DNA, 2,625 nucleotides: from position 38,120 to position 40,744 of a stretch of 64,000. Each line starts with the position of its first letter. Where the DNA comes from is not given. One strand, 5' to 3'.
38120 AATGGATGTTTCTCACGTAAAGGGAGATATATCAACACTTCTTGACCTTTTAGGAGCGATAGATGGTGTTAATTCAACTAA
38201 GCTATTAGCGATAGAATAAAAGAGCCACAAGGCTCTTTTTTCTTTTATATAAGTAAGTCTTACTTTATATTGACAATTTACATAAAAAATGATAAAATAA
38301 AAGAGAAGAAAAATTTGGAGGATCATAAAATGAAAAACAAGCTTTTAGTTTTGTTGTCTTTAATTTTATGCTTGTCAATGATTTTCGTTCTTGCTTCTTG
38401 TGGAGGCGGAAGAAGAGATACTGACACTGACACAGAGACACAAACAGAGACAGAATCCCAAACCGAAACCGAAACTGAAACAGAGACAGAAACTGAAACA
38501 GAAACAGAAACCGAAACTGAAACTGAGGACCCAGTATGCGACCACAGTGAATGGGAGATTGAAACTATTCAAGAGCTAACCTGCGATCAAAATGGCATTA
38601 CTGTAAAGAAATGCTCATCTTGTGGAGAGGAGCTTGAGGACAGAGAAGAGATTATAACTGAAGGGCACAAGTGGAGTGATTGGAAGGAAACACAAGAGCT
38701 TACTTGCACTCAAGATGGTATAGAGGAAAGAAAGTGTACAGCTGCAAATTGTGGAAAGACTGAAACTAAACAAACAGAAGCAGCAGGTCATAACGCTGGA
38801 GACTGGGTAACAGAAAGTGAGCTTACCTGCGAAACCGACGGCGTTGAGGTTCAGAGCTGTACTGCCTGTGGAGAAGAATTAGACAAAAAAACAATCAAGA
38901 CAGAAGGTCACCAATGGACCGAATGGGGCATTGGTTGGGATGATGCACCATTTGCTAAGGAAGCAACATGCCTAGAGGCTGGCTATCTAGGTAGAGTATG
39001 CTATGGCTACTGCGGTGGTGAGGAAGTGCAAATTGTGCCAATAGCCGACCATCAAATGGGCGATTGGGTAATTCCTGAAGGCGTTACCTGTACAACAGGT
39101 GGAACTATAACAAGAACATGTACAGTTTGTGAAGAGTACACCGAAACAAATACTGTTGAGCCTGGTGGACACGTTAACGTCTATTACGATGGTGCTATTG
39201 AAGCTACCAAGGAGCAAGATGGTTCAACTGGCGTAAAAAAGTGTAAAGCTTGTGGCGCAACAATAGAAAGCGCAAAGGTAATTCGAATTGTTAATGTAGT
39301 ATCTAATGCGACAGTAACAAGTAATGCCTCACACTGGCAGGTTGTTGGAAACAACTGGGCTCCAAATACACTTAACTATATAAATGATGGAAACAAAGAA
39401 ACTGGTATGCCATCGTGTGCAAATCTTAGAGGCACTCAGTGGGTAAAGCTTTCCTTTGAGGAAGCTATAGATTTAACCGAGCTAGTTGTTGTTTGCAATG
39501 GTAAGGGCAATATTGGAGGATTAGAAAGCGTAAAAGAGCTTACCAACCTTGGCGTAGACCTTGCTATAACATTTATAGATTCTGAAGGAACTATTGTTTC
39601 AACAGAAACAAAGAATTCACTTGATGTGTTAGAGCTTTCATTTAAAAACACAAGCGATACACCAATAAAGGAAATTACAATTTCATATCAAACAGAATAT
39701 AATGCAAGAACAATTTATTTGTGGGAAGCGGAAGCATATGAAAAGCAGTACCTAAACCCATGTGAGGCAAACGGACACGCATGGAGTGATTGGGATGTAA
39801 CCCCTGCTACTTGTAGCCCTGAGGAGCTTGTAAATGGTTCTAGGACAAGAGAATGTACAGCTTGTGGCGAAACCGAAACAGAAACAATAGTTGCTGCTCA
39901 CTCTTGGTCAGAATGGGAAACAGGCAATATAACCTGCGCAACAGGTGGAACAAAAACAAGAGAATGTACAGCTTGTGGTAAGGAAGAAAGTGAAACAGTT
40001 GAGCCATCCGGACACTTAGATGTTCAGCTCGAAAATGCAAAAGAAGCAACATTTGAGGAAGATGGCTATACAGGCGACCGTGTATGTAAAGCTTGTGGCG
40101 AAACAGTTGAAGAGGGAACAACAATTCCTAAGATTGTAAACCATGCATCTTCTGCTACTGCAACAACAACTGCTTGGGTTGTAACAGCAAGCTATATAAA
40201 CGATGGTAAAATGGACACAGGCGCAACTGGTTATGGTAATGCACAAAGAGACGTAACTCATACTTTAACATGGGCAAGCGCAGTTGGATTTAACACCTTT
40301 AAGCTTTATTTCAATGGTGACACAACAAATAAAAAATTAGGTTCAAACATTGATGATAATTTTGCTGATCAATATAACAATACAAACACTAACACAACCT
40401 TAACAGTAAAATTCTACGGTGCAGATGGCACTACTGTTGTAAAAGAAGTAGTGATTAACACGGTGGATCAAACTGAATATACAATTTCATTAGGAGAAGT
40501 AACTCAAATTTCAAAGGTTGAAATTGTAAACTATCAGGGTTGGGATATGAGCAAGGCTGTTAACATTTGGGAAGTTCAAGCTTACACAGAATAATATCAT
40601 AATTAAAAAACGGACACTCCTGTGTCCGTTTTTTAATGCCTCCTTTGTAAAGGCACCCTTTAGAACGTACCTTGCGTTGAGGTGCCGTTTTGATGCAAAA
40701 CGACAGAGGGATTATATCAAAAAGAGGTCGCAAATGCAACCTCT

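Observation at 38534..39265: Unnamed extracellular repeat of about 41 aa with invariant His...Cys-X10-Cys-X2-Cys spacing (possible zinc module)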

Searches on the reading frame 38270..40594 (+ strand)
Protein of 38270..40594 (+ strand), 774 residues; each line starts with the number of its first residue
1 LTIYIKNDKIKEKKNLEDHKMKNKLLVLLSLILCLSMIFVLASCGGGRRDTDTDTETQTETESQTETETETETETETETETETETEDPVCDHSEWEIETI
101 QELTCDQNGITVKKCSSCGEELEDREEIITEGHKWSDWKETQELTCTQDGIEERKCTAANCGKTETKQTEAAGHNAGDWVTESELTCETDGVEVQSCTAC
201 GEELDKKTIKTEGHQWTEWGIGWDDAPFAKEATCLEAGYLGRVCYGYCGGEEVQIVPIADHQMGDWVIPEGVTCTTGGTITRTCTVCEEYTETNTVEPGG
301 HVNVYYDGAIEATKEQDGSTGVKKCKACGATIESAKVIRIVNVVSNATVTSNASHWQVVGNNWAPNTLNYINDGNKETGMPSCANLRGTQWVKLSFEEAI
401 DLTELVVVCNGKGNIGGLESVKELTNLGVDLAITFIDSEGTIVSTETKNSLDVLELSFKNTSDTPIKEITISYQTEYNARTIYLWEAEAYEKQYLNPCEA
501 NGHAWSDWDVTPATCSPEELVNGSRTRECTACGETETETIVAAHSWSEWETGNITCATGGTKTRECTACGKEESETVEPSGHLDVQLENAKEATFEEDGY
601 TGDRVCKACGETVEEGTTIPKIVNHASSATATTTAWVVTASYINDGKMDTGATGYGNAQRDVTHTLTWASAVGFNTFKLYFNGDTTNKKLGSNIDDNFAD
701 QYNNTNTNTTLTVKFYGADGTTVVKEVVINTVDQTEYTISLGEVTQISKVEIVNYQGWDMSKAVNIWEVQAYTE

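Call 4: search_protein_families(library=pfam, proteins=[window:38270-40594:+], max_evalue=1)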
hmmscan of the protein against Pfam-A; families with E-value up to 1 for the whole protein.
window:38270-40594:+ (774 aa): 7 families
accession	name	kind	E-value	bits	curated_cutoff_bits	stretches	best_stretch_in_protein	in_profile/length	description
PF21827.1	New_glue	-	0.0018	18.4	31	1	21-85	1-61/94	New glue protein family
PF23379.1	DUF7096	-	0.0029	17.9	27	1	21-137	1-116/208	Domain of unknown function (DUF7096)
PF14851.11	FAM176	-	0.005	17.1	31.5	1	27-131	30-132/152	FAM176 family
PF16118.10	DUF4834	-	0.0056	18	27.8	1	26-87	10-73/99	Domain of unknown function (DUF4834)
PF05887.16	Trypan_PARP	-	0.044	14.2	100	1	51-87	57-93/134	Procyclic acidic repetitive protein (PARP)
PF16965.11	CSG2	-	0.11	11.9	28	1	7-100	35-132/394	Ceramide synthase regulator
PF16091.10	DUF4820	-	0.35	10.6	27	1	25-103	127-210/227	Domain of unknown function (DUF4820)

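Call 5: search_protein_families(library=ncbifam, proteins=[window:38270-40594:+], max_evalue=1)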
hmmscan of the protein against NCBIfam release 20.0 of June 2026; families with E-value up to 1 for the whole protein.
window:38270-40594:+ (774 aa): 7 families
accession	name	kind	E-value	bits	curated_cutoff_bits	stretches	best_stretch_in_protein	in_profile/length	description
NF042931.1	SAG1386_EF1546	equivalog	0.0014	18.8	80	1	20-88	25-102/158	SAG1386/EF1546 family surface-associated protein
NF058595.1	invert_tail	domain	0.0057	17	37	1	20-62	48-87/113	lipo-invert putative C-terminal anchoring domain-containing protein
NF042930.1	EF0163_fam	equivalog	0.0092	15.5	65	1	31-86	3-59/165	EF0163 family protein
NF053819.1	EF0750_LPXTG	subfamily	0.03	14.8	47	1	21-85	1-66/105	EF2685/EF0750 family sortase-dependent surface protein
NF041057.1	Rcas_1661_fam_Se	equivalog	0.068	12.7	190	1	34-86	2-53/247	Rcas_1661 family thioredoxin-like (seleno)lipoprotein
NF045842.1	MIP_near_MIB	exception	0.14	10.7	305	1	21-176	2-166/740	Ig-specific serine endopeptidase MIP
NF045510.1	4Cys_prefix_kin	domain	0.18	12.1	24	0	107-122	11-26/26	4-Cys prefix domain-containing protein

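Call 42: find_encoding_contigs(protein=window:38270-40594:+, flank=3000, max_places=4)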
Protein window:38270-40594:+ (774 aa): no gene with exactly this product is on record in the collection.

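Call 54: find_homologous_proteins(query=window:38270-40594:+, max_evalue=0.00001)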
Query window:38270-40594:+ (774 aa): 137 proteins with E <= 0.00001 among 8000 candidates; the best 120 are listed.
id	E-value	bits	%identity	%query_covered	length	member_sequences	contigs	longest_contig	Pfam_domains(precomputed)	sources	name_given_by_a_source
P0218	1.8e-210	719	51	79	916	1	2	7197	-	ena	-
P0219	5.9e-202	691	48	97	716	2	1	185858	-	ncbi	-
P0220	2.6e-201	689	51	79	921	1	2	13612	-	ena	-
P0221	2.8e-201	689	50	79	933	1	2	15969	-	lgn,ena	-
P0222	7.8e-199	681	51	78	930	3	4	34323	-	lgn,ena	-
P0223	4.2e-195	668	47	97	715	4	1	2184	-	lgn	-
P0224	1.2e-188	647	40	97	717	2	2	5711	-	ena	-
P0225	1.6e-185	637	45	97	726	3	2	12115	-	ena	-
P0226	1.9e-175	603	41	97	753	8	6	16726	-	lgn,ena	-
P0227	1.0e-171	591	41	97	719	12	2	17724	-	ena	-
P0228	3.5e-171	589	40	97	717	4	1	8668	-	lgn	-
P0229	1.1e-162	561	41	97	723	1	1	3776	-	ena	-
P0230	1.5e-162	561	42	97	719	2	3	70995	-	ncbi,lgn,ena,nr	ncbi:MAG: hypothetical protein J6C61_04480 [Clostridia bacterium]|nr:hypothetical protein [Clostridi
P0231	1.8e-155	537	35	97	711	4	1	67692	-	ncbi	-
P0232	3.8e-155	536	41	97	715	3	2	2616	-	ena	-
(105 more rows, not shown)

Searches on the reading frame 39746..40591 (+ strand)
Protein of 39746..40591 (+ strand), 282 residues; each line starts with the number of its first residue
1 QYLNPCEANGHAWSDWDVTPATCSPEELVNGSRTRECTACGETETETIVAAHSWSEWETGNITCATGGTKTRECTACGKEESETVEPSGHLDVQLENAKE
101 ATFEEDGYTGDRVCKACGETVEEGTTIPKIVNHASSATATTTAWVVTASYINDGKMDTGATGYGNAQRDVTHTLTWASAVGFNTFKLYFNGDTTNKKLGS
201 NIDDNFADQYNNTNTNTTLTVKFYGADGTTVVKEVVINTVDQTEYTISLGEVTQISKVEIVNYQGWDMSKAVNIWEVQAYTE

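Call 63: predict_structure(alignment_id=A4)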
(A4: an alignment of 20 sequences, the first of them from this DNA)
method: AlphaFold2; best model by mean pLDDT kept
length: 282 residues; sequences in the alignment: 20
mean_pLDDT: 85.9   pTM: 0.63
mean pLDDT of the five models: 85.9, 85.4, 83.7, 83.5, 81.4
residues with pLDDT >= 90: 144; 70-90: 103; 50-70: 33; < 50: 2
segments of 3 or more residues with pLDDT < 50: none
pLDDT, mean of each block of 10 residues (from residue 1): 73 92 94 93 94 91 85 95 86 92 91 90 92 95 80 84 71 96 91 52 58 71 97 93 90 97 79 88 82
secondary structure, 60 per line:
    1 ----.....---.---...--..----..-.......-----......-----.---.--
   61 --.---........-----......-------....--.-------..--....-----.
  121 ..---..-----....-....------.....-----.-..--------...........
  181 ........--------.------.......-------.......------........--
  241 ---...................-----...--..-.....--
elements in order: H5-9 E17-19 E31-37 E43-48 E67-74 E80-85 E93-96 E111-114 E120-122 H133-136 E138-141 H148-152 E170-188 H204-210 E218-224 E231-238 E244-262 E276-280

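Call 65: fold_search(model_id=the predicted structure, library=pdb)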
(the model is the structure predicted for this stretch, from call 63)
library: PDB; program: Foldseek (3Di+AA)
matches with E <= 10: 1116; with E <= 0.001: 143
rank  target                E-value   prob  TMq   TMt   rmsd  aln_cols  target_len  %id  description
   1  3lei                  7.0e-07  1.00  0.41  0.77   2.6       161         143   13  Lectin Domain of Lectinolysin complexed with Fucose (released 2010-12-29)
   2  4gwj_A                9.1e-07  1.00  0.41  0.77   2.7       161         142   12  His 62 mutant of the lectin binding domain of Lectinolysin complexed with Lewis b (released 2012-11-21)
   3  4gwi_A                1.0e-06  1.00  0.40  0.75   3.5       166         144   11  His 62 mutant of the lectin binding domain of lectinolysin complexed with Lewis y (released 2012-11-21)
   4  8tar_L                1.3e-06  1.00  0.37  0.54   5.0       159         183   10  APC/C-CDH1-UBE2C-Ubiquitin-CyclinB-NTD (released 2023-09-27)
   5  4ui9_L                1.3e-06  1.00  0.37  0.54   4.6       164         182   10  Atomic structure of the human Anaphase-Promoting Complex (released 2015-06-17)
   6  3lek_A                1.4e-06  1.00  0.41  0.78   2.6       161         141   13  Lectin Domain of Lectinolysin complexed with Lewis B Antigen (released 2010-12-29)
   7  3le0                  1.8e-06  1.00  0.40  0.75   3.1       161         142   12  Lectin Domain of Lectinolysin complexed with Glycerol (released 2010-12-29)
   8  2j1r_B                1.9e-06  1.00  0.41  0.80   2.6       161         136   12  Structure of a Streptococcus pneumoniae fucose binding module (released 2006-09-06)
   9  5l9u_L                1.9e-06  1.00  0.36  0.55   4.7       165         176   12  Model of human Anaphase-promoting complex/Cyclosome (APC/C-CDH1) with a cross linked Ubiquitin variant-substrate-UBE2C (released 2016-09-14)
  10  9gaw_L                2.5e-06  1.00  0.36  0.54   4.6       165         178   10  High-resolution structure of the Anaphase-promoting complex/cyclosome (APC/C) bound to co-activator Cdh1 (released 2024-08-14)
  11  5l9t_L                3.3e-06  1.00  0.36  0.57   4.7       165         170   12  Model of human Anaphase-promoting complex/Cyclosome (APC/C-CDH1) with E2 UBE2S poised for polyubiquitination where UBE (released 2016-10-26)
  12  5g04_L                4.3e-06  1.00  0.36  0.53   5.0       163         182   10  Structure of the human APC-Cdc20-Hsl1 complex (released 2016-05-25)
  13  1jhj                  4.5e-06  1.00  0.37  0.61   4.6       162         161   10  Crystal structure of the APC10/Doc1 subunit of the human anaphase-promoting complex (released 2001-10-24)
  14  5khr_L                7.3e-06  1.00  0.36  0.55   5.0       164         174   10  Model of human Anaphase-promoting complex/Cyclosome complex (APC15 deletion mutant) in complex with the E2 UBE2C/UBCH1 (released 2016-08-24)
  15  2j1r_A                8.6e-06  1.00  0.39  0.73   3.8       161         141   10  Structure of a Streptococcus pneumoniae fucose binding module (released 2006-09-06)
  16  4a41                  9.1e-06  1.00  0.37  0.70   4.2       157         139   14  CpGH89CBM32-5, from Clostridium perfringens, in complex with galactose (released 2012-04-04)
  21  2v72                  1.3e-05  1.00  0.38  0.72   3.9       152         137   17  The structure of the family 32 CBM from C. perfringens NanJ in complex with galactose (released 2007-08-21)
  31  3nng_A                3.4e-05  1.00  0.36  0.60   4.7       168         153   10  Crystal structure of the F5/8 type C domain of Q5LFR2_BACFN protein from Bacteroides fragilis. Northeast Structural Ge (released 2010-08-18)
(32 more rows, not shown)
